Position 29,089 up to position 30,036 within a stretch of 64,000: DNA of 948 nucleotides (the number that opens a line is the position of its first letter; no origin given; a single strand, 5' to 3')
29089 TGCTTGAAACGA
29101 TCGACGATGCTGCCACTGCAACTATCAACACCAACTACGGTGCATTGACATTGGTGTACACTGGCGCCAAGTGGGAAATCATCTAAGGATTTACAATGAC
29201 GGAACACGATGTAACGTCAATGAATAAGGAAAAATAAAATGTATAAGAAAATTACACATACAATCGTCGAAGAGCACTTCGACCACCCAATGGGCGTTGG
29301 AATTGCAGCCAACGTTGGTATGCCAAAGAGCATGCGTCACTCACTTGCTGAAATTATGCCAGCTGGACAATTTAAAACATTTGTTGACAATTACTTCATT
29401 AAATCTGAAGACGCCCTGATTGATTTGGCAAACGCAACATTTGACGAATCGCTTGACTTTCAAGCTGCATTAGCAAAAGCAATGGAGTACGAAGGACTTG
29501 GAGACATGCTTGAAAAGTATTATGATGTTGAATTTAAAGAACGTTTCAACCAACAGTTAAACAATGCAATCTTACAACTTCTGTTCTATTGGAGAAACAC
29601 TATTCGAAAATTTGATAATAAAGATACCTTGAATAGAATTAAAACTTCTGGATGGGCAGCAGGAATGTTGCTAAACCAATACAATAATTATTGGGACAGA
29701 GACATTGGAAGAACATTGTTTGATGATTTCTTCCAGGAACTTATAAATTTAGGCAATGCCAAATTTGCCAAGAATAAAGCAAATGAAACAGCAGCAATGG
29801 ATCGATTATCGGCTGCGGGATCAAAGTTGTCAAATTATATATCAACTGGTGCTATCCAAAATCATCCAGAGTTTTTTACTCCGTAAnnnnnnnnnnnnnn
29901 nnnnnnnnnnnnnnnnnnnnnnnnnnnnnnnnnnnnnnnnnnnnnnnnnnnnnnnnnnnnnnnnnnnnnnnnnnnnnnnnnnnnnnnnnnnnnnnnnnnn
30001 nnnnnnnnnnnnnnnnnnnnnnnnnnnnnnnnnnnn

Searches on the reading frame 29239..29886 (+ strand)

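Call 3: search_protein_families(library=pfam, proteins=[window:29239-29886:+], max_evalue=1)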
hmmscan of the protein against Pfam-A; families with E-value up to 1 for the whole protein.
window:29239-29886:+ (215 aa): 0 families

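Call 4: search_protein_families(library=phrogs, proteins=[window:29239-29886:+], max_evalue=1)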
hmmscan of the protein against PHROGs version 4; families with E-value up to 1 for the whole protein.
window:29239-29886:+ (215 aa): 1 family
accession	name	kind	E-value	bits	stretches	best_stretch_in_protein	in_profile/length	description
phrog_679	-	connector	0.0023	18.7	0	48-94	47-93/251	head closure Hc2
